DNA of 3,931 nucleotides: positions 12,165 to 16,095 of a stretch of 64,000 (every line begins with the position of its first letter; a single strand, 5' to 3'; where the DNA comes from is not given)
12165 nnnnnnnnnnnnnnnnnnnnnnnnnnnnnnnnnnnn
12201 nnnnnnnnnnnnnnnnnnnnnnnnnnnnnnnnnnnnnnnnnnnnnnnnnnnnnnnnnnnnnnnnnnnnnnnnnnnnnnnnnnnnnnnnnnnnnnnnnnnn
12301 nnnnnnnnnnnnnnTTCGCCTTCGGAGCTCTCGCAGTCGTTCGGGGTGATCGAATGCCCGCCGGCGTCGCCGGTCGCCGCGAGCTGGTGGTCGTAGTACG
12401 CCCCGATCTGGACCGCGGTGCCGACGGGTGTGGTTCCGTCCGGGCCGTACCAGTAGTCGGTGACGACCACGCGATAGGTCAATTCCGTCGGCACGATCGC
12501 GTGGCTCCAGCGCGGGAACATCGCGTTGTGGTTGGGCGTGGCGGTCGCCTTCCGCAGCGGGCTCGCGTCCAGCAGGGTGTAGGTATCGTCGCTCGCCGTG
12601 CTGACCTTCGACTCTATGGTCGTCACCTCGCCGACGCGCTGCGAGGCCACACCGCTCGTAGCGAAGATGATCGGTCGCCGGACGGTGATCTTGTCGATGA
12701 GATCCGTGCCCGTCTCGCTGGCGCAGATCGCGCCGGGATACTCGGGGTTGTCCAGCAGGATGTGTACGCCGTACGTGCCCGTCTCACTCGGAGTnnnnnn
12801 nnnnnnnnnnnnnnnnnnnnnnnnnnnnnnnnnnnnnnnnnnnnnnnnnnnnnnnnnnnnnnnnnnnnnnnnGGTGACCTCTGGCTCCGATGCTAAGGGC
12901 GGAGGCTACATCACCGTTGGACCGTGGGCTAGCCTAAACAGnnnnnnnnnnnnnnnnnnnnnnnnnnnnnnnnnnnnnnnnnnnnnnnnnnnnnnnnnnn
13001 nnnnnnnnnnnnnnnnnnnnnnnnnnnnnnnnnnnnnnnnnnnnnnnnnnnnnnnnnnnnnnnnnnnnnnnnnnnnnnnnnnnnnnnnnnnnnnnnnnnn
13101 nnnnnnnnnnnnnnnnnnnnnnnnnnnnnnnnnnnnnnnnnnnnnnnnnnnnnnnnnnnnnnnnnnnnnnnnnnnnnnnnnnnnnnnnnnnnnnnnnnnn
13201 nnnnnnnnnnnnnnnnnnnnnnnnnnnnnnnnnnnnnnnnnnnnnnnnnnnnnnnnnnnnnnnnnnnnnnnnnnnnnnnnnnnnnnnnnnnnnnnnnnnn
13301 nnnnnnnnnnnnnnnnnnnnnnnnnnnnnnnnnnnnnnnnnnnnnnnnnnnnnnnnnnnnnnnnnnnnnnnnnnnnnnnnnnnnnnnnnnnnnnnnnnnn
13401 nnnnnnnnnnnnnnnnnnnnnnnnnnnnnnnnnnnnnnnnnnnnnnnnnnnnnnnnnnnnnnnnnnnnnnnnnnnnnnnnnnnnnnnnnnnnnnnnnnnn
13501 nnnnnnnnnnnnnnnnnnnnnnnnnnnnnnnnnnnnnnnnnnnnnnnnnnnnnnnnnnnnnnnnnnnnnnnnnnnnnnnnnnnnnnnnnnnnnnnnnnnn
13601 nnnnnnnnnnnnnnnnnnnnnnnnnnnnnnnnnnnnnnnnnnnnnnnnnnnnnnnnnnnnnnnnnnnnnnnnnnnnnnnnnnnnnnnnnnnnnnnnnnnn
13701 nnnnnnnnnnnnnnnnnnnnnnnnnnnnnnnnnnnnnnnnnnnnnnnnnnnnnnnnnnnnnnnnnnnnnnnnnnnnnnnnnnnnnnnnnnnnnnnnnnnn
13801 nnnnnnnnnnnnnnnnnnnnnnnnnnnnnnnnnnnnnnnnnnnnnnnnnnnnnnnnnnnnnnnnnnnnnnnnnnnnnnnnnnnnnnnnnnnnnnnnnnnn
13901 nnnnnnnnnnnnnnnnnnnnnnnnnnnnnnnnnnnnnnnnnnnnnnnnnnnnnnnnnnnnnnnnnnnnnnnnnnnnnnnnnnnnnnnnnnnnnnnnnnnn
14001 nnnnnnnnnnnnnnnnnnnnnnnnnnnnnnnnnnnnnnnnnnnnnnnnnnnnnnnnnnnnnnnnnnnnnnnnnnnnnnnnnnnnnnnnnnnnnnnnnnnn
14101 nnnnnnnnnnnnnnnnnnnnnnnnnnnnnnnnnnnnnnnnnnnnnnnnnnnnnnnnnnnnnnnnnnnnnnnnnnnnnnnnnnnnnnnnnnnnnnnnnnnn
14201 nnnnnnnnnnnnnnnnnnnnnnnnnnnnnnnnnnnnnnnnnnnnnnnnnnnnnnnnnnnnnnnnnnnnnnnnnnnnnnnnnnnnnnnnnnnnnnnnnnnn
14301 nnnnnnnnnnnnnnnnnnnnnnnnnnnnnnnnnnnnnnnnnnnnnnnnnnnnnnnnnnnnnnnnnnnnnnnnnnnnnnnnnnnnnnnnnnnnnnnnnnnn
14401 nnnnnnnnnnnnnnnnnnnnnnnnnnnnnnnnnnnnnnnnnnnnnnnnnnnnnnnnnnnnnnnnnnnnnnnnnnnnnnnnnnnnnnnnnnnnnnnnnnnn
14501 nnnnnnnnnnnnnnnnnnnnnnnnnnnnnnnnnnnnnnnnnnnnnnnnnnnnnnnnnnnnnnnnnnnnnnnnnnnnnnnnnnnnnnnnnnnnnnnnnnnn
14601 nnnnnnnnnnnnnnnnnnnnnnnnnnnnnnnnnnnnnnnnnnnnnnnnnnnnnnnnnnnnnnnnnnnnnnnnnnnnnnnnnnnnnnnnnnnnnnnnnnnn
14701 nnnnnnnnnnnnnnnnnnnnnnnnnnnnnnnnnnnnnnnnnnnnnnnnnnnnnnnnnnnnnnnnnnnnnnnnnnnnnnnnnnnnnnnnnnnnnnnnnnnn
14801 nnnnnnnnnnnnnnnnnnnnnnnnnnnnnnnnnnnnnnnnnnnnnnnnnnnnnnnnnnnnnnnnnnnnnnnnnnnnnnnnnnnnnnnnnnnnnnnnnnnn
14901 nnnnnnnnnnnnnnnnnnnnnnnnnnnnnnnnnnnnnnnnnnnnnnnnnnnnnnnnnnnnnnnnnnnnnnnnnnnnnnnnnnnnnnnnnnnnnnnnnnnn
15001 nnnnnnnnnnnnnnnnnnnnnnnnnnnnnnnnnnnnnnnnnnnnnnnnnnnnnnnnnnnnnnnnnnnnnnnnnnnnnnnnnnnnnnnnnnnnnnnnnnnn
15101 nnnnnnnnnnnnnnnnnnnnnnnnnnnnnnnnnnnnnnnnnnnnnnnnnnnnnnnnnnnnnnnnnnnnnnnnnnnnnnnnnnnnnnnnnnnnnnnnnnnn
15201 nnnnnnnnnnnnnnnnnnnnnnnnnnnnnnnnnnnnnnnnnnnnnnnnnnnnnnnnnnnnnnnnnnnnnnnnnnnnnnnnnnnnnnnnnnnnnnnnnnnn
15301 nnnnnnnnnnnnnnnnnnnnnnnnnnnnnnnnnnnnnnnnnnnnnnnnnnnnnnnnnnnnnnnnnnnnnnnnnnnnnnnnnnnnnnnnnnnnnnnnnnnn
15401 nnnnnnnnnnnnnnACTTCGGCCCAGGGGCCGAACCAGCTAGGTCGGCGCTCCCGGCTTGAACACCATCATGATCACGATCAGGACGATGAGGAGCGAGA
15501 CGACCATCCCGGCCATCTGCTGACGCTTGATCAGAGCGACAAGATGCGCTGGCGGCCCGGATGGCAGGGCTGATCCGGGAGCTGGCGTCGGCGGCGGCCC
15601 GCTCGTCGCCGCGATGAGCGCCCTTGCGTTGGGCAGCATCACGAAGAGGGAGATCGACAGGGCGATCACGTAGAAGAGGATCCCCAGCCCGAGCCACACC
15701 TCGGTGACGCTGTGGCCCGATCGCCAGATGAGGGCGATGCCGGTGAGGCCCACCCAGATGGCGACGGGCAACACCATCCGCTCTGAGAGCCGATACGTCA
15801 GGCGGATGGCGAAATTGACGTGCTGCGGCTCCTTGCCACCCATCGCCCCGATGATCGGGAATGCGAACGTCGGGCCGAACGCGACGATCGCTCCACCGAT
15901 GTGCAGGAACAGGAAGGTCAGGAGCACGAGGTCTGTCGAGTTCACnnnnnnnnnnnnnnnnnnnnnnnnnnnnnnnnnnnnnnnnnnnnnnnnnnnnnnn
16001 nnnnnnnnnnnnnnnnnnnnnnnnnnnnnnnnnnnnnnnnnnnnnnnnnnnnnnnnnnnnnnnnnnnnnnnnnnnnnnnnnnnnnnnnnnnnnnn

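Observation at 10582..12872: Tandem pair of paralogous secreted proteins from an unrecognised family, each with an internal two-domain duplication, embedded in the purine-catabolism island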

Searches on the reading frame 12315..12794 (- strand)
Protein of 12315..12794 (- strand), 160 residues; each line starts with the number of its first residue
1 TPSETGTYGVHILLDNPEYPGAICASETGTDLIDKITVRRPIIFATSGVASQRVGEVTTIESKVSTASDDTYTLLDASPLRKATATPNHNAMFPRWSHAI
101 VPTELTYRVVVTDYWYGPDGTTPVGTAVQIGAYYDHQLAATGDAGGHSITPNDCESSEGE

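Call 15: find_homologous_proteins(query=A1, max_evalue=0.01)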
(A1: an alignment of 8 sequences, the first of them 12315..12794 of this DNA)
Query A1 (8 sequences) (160 aa, profile of the alignment): 16 proteins with E <= 0.01 among 972 candidates.
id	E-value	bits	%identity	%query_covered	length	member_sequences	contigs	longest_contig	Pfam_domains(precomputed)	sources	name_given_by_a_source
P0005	2.7e-36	143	35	82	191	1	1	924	-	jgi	jgi:hypothetical protein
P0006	1.7e-32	130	37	83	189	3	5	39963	-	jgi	jgi:hypothetical protein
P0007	2.0e-31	127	30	95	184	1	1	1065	-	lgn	-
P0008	4.4e-31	126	34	83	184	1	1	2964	-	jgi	jgi:hypothetical protein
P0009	5.8e-31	125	32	94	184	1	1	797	-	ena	-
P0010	4.2e-30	123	33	83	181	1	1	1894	-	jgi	jgi:hypothetical protein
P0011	1.1e-28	118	32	83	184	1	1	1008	-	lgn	-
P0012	3.3e-28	116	30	93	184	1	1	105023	-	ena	-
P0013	8.1e-28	115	31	83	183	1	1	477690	-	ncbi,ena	-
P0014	1.0e-27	115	31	83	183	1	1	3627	-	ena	-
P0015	1.2e-27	115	30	74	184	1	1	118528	-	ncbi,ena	-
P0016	4.3e-27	113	30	74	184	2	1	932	-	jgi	jgi:hypothetical protein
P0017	4.8e-27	113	31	74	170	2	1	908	-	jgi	-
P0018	2.6e-26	110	29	83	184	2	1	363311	-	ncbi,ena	-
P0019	1.8e-15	75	28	81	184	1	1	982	-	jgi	jgi:hypothetical protein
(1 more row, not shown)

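Call 18: find_encoding_contigs(protein=P0013, flank=8000, max_places=3)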
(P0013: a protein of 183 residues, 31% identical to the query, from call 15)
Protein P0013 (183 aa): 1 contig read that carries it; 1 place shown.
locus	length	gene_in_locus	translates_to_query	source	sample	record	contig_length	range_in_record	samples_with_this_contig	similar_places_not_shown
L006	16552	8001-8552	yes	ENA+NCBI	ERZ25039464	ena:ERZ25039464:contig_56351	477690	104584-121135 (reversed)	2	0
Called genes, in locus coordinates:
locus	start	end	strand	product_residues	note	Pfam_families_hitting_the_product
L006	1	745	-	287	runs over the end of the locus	PF00576:Transthyretin (weak)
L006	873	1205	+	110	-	PF12903:DUF3830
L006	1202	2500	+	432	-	-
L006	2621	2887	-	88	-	PF03450:CO_deh_flav_C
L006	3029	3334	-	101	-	PF00941:FAD_binding_5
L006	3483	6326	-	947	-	PF01315:Ald_Xan_dh_C, PF02738:MoCoBD_1, PF20256:MoCoBD_2, PF00111:Fer2 (weak), PF01799:Fer2_2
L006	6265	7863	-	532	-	PF07969:Amidohydro_3, PF01979:Amidohydro_1 (faint)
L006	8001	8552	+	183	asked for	-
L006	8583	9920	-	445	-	PF01979:Amidohydro_1, PF07969:Amidohydro_3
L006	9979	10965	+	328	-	-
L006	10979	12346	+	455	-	PF16952:Gln-synt_N_2, PF00120:Gln-synt_C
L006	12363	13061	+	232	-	PF04199:Cyclase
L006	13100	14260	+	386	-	PF04909:Amidohydro_2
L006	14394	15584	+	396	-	PF13433:Peripla_BP_5, PF13458:Peripla_BP_6, PF01094:ANF_receptor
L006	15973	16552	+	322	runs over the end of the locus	-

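Call 19: find_encoding_contigs(protein=P0018, flank=8000, max_places=3)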
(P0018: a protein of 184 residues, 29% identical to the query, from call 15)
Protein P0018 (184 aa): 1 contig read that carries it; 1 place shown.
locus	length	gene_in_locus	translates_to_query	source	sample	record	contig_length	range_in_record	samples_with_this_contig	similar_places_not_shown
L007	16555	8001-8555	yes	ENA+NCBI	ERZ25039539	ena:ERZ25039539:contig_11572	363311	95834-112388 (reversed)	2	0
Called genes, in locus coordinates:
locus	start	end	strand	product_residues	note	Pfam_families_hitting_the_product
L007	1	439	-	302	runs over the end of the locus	PF01418:HTH_6, PF01380:SIS, PF13580:SIS_2 (weak)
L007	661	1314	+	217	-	PF00480:ROK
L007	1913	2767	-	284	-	PF00941:FAD_binding_5, PF03450:CO_deh_flav_C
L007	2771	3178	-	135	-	PF01850:PIN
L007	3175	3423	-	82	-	PF04014:MazE_antitoxin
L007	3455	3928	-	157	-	PF00111:Fer2, PF01799:Fer2_2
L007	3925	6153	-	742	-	PF01315:Ald_Xan_dh_C, PF02738:MoCoBD_1, PF20256:MoCoBD_2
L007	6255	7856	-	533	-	PF07969:Amidohydro_3, PF01979:Amidohydro_1 (faint)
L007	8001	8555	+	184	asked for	-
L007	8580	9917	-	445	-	PF01979:Amidohydro_1, PF07969:Amidohydro_3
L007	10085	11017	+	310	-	-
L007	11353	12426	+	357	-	PF00120:Gln-synt_C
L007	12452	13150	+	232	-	PF04199:Cyclase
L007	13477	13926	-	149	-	-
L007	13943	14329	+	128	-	PF04909:Amidohydro_2 (weak)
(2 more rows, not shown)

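Call 21: find_encoding_contigs(protein=P0006, flank=8000, max_places=4)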
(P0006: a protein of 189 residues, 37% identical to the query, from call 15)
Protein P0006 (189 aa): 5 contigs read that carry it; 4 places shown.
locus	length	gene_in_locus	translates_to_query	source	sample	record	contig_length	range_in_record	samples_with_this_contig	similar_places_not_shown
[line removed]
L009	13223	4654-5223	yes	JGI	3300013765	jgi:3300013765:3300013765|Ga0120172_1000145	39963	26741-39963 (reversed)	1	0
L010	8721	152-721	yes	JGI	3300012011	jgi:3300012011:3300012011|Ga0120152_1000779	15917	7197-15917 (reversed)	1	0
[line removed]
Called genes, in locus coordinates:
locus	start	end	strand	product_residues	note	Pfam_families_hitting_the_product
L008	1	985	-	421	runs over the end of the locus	PF00092:VWA, PF13519:VWA_2, PF13768:VWA_3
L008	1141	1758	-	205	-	PF00376:MerR (weak), PF13411:MerR_1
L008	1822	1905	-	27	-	-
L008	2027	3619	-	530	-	PF01839:FG-GAP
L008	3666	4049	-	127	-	PF01850:PIN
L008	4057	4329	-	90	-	PF01402:RHH_1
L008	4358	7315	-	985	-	PF13191:AAA_16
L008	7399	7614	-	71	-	PF00211:Guanylate_cyc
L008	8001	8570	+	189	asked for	-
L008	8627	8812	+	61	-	-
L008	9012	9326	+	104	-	-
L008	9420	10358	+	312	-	PF04261:Dyp_perox_N, PF20628:Dyp_perox_C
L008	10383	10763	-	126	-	PF01839:FG-GAP (weak)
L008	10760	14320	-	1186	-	PF12773:DZR, PF13240:Zn_Ribbon_1 (faint), PF13248:Zn_ribbon_3 (faint), PF24463:DUF7577 (weak), PF00211:Guanylate_cyc, PF13191:AAA_16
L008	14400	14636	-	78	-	-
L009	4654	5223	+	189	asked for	-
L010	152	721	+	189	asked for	-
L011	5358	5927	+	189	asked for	-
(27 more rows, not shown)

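Call 22: find_encoding_contigs(protein=P0012, flank=8000, max_places=3)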
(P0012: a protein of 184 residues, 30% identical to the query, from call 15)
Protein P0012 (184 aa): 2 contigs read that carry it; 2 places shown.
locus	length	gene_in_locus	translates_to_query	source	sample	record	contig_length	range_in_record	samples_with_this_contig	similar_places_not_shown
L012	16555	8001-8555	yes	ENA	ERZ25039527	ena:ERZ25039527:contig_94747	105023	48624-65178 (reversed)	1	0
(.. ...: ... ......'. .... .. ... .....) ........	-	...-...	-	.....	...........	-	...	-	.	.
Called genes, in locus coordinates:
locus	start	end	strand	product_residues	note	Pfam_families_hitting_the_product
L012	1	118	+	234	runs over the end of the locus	-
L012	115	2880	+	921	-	PF01074:Glyco_hydro_38N, PF09261:Alpha-mann_mid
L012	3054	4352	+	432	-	PF01547:SBP_bac_1, PF13416:SBP_bac_8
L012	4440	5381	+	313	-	PF00528:BPD_transp_1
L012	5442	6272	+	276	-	PF00528:BPD_transp_1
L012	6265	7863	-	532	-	PF07969:Amidohydro_3, PF01979:Amidohydro_1 (faint)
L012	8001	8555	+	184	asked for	-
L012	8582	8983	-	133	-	PF01979:Amidohydro_1, PF07969:Amidohydro_3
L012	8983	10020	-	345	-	PF01979:Amidohydro_1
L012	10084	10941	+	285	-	-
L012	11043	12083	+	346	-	-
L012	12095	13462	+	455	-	PF16952:Gln-synt_N_2, PF00120:Gln-synt_C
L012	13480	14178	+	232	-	PF04199:Cyclase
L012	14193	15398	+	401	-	PF04909:Amidohydro_2 (weak)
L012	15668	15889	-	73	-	-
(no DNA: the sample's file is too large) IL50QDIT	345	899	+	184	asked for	-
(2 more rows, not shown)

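Call 45: search_protein_representatives(alignment_id=A1)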
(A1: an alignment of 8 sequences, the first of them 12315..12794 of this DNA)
Query: 8 sequences, 158 profile positions. Proteins with E-value up to 0.001 (for the whole library): 592; up to 1e-10: 298; up to 1e-30: 29. The best 150 are listed.
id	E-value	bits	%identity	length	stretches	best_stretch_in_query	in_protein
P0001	7.2e-127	435.3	-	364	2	1-157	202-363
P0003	2.9e-118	407.3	-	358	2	1-157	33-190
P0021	3.3e-80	283.7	-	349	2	3-156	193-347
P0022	4.5e-72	257.3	-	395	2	5-148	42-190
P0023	4.7e-63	227.9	-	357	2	1-139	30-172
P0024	1.7e-62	226.1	-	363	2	3-156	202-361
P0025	1.1e-53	197.5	-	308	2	4-139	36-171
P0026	6.0e-50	185.3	-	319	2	6-136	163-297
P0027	1.7e-49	183.9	-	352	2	3-154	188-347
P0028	4.0e-49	182.7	-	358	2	5-157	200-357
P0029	4.0e-49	182.7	-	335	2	5-142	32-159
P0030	6.0e-46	172.4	-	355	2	6-156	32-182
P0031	7.2e-46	172.1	-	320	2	6-140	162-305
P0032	3.7e-44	166.5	-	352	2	4-139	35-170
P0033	2.7e-43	163.7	-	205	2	3-156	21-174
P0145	3.2e-17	79.0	-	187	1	7-154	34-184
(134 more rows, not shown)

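Call 57: find_encoding_contigs(protein=P0145, flank=7000, max_places=2)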
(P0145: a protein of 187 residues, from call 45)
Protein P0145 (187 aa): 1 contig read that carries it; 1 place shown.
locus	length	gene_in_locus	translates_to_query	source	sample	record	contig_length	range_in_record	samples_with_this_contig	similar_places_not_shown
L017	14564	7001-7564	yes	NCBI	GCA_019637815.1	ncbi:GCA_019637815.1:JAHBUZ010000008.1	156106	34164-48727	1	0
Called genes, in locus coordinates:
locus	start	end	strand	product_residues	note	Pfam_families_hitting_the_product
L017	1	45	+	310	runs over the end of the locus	PF00398:RrnaAD, PF13649:Methyltransf_25 (weak)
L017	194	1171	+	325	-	PF00288:GHMP_kinases_N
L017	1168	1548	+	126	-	PF01042:Ribonuc_L-PSP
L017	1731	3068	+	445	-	PF00483:NTP_transferase, PF12804:NTP_transf_3, PF25084:LbH_EIF2B, PF25087:GMPPB_C (weak), PF14602:Hexapep_2 (faint), PF00132:Hexapep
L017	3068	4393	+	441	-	PF01595:CNNM, PF00571:CBS, PF03471:CorC_HlyC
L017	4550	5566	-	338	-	PF00348:polyprenyl_synt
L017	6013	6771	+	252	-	PF11967:RecO_N, PF02565:RecO_C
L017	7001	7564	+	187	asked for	-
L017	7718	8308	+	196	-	-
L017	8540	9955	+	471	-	PF00587:tRNA-synt_2b, PF03129:HGTP_anticodon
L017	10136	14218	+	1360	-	PF00191:Annexin (faint)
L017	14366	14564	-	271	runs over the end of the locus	PF00970:FAD_binding_6, PF00175:NAD_binding_1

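Call 62: search_protein_families(library=pfam, proteins=[P0021, P0022, P0024], max_evalue=1)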
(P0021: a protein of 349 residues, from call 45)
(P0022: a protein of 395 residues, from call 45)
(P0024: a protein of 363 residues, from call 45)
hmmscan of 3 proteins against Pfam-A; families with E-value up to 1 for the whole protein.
P0021 (349 aa): 4 families
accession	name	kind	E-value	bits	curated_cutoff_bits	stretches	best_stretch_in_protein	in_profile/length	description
PF00754.31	F5_F8_type_C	-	0.00058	20.4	28.2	2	254-280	65-90/127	F5/8 type C domain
PF22633.2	F5_F8_type_C_2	-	0.0043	18.1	27.8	0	92-123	49-80/91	NedA-like, galactose-binding domain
PF22092.2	T26-6p_Ig-like_dom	-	0.069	13.7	27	1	211-277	22-88/137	T26-6p, immunoglobulin-like domain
PF06848.17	Disaggr_repeat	-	0.15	12.1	33.9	1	143-173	47-75/179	Disaggregatase related repeat domain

P0022 (395 aa): 1 family
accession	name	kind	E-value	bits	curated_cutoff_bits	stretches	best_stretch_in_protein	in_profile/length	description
PF15163.11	Meiosis_expr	-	0.13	13.4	27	0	93-117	18-41/75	Meiosis-expressed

P0024 (363 aa): 0 families

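Call 85: search_protein_families(library=phrogs, proteins=[P0013, P0006], max_evalue=0.01)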
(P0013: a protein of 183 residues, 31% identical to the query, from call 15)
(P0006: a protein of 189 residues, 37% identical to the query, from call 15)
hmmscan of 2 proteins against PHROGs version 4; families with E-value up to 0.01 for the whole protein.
P0013 (183 aa): 0 families

P0006 (189 aa): 0 families

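Call 86: search_protein_families(library=padloc, proteins=[P0013, P0006], max_evalue=0.01)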
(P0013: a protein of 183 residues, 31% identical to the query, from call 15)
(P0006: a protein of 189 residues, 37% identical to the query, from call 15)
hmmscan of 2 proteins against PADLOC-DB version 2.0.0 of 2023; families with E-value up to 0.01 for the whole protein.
P0013 (183 aa): 0 families

P0006 (189 aa): 0 families

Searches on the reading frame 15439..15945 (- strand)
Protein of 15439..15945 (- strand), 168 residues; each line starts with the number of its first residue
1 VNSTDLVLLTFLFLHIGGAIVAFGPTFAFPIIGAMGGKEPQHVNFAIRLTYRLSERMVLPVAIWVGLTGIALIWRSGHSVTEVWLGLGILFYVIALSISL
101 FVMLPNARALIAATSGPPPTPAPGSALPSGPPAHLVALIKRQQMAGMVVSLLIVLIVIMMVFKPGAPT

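Call 84: search_protein_families(library=pfam, proteins=[window:15439-15945:-], max_evalue=0.0001)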
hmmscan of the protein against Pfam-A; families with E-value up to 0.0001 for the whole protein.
window:15439-15945:- (168 aa): 1 family
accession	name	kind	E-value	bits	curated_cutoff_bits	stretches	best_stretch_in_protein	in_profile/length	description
PF10027.14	DUF2269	-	6.2e-13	49.5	28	1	12-164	4-150/150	Predicted integral membrane protein (DUF2269)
